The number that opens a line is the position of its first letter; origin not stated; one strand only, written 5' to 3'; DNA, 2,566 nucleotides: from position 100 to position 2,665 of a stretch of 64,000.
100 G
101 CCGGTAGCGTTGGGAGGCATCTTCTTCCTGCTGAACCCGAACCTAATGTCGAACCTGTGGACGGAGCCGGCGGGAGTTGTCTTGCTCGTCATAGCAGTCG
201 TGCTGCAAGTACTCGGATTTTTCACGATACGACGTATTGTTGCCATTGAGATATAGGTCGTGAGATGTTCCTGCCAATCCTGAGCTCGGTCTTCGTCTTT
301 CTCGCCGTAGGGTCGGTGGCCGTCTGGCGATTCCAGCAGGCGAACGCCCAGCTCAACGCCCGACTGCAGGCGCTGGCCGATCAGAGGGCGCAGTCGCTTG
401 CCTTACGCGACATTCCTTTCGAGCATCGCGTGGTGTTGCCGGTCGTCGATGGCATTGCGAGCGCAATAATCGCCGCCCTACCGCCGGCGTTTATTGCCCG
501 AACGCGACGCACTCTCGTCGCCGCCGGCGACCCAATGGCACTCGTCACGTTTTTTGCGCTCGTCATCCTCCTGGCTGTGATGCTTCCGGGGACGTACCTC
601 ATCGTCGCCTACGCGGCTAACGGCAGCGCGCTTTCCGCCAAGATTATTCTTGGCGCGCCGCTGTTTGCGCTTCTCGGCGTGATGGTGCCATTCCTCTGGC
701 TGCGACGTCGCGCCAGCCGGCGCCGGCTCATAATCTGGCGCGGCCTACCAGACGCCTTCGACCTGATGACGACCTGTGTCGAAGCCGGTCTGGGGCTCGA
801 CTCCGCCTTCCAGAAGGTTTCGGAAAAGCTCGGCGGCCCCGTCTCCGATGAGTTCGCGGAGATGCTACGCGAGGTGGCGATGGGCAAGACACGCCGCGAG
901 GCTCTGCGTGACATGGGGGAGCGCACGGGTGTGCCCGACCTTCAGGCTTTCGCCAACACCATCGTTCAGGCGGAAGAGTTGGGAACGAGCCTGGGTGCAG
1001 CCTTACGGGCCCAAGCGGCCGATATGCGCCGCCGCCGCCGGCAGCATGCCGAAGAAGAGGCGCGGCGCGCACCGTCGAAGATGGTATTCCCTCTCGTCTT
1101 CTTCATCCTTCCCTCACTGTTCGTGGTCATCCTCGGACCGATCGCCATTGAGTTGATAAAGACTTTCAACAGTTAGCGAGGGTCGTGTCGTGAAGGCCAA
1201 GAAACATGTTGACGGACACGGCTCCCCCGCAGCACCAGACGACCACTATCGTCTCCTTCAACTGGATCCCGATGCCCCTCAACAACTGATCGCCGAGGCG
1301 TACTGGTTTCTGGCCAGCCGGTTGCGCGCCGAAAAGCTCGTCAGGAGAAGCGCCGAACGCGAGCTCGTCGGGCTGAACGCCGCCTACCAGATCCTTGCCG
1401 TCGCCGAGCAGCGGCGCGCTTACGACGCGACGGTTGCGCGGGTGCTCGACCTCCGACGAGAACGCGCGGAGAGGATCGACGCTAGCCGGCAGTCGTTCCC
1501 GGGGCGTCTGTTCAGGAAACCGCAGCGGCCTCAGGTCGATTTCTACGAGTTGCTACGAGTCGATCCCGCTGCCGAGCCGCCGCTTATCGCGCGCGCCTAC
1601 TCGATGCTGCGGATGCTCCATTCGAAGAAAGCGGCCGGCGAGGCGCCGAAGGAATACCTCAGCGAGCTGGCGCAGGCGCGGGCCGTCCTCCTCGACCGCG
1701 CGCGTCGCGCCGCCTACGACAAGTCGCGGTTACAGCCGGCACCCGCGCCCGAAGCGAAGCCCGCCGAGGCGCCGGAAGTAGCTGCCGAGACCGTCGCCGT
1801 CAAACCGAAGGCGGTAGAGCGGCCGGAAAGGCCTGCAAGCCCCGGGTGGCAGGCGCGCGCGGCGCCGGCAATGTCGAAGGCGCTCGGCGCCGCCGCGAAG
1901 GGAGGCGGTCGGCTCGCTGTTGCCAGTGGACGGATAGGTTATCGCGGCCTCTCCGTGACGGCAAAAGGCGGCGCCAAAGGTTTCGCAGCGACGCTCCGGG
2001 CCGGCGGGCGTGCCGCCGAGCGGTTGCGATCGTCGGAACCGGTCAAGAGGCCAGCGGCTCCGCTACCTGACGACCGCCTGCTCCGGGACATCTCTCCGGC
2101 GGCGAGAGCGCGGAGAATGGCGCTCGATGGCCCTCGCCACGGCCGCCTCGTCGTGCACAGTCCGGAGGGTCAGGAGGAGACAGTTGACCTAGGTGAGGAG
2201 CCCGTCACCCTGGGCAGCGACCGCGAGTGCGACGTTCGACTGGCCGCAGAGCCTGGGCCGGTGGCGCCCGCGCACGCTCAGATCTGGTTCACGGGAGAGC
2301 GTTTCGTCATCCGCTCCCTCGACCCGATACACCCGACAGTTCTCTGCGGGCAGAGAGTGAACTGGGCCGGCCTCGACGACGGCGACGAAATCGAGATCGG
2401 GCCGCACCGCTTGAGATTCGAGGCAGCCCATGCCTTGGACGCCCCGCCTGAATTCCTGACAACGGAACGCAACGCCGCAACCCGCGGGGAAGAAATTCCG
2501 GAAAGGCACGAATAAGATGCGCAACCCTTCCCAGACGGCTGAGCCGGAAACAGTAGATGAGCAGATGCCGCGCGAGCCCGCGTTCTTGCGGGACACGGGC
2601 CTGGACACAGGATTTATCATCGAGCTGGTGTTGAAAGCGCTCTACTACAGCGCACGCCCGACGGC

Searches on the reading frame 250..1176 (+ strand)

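Call 21: search_protein_families(library=pfam, proteins=[window:250-1176:+], max_evalue=0.001)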
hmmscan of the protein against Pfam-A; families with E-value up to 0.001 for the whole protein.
window:250-1176:+ (308 aa): 1 family
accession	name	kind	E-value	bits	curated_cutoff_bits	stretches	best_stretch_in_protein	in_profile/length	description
PF00482.28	T2SSF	-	1.3e-23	83.8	25.2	1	170-295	2-124/125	Type II secretion system (T2SS), protein F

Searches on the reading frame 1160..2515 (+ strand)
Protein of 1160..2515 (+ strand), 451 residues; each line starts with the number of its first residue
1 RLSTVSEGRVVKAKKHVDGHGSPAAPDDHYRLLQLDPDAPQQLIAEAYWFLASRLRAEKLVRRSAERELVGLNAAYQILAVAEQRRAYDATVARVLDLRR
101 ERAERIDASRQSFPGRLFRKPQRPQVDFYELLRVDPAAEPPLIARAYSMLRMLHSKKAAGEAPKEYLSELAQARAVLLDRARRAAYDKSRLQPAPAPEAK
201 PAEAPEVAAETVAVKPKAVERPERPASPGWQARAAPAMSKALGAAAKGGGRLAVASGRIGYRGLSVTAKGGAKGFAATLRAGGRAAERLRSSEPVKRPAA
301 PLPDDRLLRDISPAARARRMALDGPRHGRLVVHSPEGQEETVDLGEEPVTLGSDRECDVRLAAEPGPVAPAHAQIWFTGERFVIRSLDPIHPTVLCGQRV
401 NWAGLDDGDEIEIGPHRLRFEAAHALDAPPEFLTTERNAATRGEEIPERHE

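Call 21: search_protein_families(library=pfam, proteins=[window:1160-2515:+], max_evalue=0.001)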
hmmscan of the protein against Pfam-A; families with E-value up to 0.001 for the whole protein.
window:1160-2515:+ (451 aa): 3 families
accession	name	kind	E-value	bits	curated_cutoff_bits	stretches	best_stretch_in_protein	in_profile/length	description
PF00226.36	DnaJ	-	5.7e-14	52.4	27.8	2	28-89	1-63/63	DnaJ domain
PF00498.31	FHA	-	3.7e-07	30.9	20.7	1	349-414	1-67/67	FHA domain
PF16697.10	Yop-YscD_cpl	-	2.3e-06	28.2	33.2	1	340-423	10-93/94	Inner membrane component of T3SS, cytoplasmic domain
